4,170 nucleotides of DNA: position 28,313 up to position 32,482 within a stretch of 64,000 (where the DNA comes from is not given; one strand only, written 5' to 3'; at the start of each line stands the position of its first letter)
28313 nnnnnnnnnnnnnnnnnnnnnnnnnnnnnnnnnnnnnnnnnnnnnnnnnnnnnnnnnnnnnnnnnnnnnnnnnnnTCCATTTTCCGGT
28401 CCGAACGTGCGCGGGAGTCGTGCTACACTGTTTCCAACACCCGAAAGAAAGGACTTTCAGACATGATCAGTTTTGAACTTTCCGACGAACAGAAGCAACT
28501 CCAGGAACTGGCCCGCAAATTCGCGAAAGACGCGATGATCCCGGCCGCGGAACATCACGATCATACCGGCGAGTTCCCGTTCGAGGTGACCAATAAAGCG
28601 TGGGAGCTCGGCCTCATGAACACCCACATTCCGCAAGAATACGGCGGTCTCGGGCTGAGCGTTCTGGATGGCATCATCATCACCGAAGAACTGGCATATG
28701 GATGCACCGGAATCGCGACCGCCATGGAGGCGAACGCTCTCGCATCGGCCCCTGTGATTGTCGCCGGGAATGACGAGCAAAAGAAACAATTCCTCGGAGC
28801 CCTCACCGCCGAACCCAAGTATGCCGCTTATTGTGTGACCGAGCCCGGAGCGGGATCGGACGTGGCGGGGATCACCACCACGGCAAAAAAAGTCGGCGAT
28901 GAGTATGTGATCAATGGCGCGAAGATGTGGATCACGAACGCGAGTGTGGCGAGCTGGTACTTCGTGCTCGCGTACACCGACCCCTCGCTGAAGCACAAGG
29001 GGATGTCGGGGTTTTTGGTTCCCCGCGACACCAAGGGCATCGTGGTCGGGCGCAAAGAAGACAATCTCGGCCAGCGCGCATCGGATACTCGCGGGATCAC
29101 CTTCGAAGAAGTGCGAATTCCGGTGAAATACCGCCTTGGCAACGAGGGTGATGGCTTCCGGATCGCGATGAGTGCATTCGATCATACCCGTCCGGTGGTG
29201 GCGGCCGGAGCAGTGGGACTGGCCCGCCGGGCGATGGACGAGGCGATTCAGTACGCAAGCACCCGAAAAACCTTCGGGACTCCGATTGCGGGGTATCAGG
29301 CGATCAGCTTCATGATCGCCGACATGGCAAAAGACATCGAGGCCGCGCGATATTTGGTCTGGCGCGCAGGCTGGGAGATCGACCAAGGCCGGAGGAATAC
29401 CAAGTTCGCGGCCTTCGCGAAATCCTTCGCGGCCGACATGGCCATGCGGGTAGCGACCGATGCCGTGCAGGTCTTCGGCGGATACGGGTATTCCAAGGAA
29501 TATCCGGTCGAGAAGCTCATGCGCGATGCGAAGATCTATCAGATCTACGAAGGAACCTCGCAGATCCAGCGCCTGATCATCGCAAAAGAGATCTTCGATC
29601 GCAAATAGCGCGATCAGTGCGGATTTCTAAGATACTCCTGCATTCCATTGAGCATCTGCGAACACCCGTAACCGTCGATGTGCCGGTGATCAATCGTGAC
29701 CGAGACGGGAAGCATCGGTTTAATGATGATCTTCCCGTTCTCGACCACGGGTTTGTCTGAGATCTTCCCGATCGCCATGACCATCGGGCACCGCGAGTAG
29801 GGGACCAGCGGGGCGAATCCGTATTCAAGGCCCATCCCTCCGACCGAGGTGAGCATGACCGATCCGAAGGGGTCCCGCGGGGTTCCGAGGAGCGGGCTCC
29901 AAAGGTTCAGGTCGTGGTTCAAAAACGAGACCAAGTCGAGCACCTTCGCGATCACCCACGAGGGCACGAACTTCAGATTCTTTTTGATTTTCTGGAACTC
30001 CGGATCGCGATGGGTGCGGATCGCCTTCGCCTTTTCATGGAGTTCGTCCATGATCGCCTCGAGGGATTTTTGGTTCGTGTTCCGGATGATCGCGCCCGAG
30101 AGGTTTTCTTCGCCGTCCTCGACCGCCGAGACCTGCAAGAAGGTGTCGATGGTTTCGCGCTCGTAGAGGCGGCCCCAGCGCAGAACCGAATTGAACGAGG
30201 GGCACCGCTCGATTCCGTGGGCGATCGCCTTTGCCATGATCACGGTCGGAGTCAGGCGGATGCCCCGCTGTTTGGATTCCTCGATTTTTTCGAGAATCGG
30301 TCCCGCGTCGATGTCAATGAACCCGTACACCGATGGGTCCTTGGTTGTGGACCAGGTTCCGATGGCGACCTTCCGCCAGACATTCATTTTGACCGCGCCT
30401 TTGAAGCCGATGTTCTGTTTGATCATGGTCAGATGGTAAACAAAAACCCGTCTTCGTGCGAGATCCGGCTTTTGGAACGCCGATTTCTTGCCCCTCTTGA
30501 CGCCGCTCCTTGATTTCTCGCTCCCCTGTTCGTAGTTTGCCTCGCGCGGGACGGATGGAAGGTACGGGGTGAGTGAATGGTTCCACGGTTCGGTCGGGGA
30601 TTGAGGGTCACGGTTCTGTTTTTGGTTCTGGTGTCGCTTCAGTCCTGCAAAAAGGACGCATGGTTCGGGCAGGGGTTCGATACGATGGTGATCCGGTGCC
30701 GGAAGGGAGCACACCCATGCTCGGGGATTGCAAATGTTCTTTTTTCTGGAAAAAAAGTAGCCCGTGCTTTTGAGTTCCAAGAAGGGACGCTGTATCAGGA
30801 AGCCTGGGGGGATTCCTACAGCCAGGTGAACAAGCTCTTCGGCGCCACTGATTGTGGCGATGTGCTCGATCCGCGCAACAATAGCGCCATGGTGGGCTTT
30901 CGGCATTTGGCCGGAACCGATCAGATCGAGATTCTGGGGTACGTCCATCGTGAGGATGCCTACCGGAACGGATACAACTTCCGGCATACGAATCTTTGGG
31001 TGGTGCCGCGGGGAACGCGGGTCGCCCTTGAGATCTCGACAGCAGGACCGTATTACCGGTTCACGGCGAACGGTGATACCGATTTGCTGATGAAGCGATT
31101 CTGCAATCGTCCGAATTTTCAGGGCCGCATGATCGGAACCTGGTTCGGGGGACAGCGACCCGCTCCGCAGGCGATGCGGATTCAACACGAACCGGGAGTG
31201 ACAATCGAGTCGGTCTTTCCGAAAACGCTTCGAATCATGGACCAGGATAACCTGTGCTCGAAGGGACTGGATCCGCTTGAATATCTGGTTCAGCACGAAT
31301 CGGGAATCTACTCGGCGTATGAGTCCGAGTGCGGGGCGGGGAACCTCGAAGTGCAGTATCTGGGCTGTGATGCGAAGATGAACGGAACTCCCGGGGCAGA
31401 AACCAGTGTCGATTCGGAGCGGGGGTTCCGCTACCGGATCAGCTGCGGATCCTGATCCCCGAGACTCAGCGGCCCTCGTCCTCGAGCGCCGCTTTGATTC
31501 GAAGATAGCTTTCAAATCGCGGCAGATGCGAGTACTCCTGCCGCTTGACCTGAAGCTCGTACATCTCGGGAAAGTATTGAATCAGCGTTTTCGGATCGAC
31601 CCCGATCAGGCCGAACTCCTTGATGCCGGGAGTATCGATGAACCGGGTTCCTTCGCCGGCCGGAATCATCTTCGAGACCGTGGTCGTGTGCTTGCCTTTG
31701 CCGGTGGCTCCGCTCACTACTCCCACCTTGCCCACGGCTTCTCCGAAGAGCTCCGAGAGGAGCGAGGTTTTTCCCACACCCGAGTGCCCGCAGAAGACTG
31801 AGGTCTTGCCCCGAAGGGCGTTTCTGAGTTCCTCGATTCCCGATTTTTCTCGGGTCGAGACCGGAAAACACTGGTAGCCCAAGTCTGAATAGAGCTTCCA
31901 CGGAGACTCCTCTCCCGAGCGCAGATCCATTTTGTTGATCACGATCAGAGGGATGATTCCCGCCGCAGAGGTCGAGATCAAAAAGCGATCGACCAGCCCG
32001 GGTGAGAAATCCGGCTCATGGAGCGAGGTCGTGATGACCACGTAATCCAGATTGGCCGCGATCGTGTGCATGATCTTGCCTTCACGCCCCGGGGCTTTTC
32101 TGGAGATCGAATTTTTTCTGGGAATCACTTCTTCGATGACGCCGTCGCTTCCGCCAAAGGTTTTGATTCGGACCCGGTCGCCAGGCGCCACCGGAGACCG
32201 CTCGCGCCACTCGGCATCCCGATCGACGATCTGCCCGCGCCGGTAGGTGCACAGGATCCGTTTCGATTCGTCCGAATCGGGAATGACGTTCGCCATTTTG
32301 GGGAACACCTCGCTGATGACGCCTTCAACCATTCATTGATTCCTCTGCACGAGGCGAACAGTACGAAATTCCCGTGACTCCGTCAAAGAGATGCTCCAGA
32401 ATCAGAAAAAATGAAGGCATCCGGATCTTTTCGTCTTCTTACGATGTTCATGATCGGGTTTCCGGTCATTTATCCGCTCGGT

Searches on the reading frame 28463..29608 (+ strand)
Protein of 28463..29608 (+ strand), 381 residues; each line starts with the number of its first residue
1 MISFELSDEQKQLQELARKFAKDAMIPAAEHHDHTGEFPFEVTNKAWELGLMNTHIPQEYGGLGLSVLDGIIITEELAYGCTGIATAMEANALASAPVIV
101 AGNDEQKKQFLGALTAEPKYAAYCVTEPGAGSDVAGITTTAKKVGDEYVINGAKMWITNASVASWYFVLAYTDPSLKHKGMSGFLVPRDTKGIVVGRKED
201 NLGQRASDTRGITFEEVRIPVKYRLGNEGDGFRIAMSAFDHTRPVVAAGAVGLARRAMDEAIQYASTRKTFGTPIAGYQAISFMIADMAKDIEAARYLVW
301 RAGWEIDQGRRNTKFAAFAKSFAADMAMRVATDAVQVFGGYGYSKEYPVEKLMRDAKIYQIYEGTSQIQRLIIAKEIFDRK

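Call 102: search_protein_families(library=pfam, proteins=[window:28463-29608:+], max_evalue=0.00001)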
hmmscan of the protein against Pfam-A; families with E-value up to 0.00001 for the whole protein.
window:28463-29608:+ (381 aa): 4 families
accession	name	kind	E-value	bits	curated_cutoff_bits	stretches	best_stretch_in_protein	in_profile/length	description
PF00441.29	Acyl-CoA_dh_1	-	4.9e-55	186.2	22.4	1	229-377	1-149/150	Acyl-CoA dehydrogenase, C-terminal domain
PF02771.21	Acyl-CoA_dh_N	-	8.8e-31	107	22.9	1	7-116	1-111/113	Acyl-CoA dehydrogenase, N-terminal domain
PF02770.24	Acyl-CoA_dh_M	-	1.6e-27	95.9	33.3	1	122-217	1-97/97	Acyl-CoA dehydrogenase, middle domain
PF08028.16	Acyl-CoA_dh_2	-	5.6e-23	82.1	22.7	1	246-366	3-133/134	Acyl-CoA dehydrogenase, C-terminal domain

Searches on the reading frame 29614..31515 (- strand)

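Call 102: search_protein_families(library=pfam, proteins=[window:29614-31515:-], max_evalue=0.00001)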
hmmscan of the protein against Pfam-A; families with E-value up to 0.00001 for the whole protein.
window:29614-31515:- (633 aa): 1 family
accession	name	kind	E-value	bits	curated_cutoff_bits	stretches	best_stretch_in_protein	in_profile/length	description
PF00198.28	2-oxoacid_dh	-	8.7e-23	81.4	23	2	551-632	148-227/232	2-oxoacid dehydrogenases acyltransferase (catalytic domain)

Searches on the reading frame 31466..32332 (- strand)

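Call 102: search_protein_families(library=pfam, proteins=[window:31466-32332:-], max_evalue=0.00001)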
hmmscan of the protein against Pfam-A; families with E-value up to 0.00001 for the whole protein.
window:31466-32332:- (288 aa): 2 families
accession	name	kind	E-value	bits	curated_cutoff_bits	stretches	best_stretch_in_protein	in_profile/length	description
PF03193.22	RsgA_GTPase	-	1e-49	169.2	30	1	69-242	1-173/174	RsgA GTPase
PF01926.29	MMR_HSR1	-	2.9e-06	27.8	21.9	1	179-238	3-58/113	50S ribosome-binding GTPase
